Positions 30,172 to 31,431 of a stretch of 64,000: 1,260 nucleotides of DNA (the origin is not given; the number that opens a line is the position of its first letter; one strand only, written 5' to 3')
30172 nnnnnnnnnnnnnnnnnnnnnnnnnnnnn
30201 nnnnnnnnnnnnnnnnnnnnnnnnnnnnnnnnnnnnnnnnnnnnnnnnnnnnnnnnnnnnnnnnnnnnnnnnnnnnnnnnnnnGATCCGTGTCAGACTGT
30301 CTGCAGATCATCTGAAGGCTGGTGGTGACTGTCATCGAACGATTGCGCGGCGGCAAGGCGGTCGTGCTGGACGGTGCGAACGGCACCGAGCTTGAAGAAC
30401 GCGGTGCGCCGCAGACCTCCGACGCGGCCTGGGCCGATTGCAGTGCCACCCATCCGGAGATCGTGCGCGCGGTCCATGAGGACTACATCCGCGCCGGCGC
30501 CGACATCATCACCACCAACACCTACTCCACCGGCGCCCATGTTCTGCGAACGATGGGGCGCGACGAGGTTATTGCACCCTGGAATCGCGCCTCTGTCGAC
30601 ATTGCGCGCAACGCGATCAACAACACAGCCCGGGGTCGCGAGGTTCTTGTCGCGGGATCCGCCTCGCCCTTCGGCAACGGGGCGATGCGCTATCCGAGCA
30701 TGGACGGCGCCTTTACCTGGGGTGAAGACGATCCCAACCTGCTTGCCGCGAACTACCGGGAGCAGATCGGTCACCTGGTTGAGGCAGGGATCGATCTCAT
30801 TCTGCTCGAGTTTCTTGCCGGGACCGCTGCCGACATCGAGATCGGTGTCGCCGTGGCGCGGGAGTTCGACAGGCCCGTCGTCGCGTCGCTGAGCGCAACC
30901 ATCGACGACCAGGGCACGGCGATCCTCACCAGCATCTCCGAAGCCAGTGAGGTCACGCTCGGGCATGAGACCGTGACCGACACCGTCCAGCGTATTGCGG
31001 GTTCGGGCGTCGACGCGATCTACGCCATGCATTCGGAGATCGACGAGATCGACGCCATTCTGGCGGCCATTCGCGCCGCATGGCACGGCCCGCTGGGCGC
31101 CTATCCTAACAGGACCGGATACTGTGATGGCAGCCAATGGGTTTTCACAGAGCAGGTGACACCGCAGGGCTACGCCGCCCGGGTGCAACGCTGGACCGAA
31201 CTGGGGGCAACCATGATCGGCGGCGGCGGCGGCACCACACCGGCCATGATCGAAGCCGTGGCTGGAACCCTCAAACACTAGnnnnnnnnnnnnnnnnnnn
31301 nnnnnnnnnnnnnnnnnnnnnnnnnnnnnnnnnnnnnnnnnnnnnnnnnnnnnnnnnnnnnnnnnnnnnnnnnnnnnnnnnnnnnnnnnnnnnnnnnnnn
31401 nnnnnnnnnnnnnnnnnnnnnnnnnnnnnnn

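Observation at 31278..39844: Six-gene operon with three tandem Rieske oxygenase paralogues and two tandem StcD/DgcA-like flavin/Fe-S demethylase paralogues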

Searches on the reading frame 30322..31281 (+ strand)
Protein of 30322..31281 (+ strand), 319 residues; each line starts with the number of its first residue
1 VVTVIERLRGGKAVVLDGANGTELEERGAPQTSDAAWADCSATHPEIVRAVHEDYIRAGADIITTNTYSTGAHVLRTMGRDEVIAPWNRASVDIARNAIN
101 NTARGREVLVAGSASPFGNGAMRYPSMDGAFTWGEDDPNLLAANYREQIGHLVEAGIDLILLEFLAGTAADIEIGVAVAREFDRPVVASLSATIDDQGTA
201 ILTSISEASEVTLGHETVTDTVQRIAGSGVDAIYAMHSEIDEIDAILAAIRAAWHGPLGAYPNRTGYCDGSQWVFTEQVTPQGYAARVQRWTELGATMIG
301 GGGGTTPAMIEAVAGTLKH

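Call 4: search_protein_families(library=pfam, proteins=[window:30322-31281:+])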
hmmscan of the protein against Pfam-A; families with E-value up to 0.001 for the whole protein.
window:30322-31281:+ (319 aa): 1 family
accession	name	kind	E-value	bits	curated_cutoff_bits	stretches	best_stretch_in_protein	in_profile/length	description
PF02574.22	S-methyl_trans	-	1.5e-44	153.4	22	1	14-315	1-281/283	Homocysteine S-methyltransferase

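Call 10: search_protein_families(library=ncbifam, proteins=[window:30322-31281:+], max_evalue=1e-10)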
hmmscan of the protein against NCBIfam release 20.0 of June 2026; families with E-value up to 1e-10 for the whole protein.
window:30322-31281:+ (319 aa): 5 families
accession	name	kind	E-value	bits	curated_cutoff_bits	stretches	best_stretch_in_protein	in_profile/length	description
NF006396.0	PRK08645.1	equivalog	5e-36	124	453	1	6-318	6-285/611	bifunctional homocysteine S-methyltransferase/methylenetetrahydrofolate reductase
NF007020.0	PRK09485.1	equivalog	2.4e-32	112.2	215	1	5-318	5-304/306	homocysteine S-methyltransferase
TIGR02082.1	metH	equivalog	7.8e-22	76.8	1010.85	1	40-317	44-312/1182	methionine synthase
NF007024.0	PRK09490.1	equivalog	4.5e-21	74.4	1497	1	42-317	62-329/1234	methionine synthase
NF005718.0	PRK07534.1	equivalog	1.8e-16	60.4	338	1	12-317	14-294/337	betaine--homocysteine S-methyltransferase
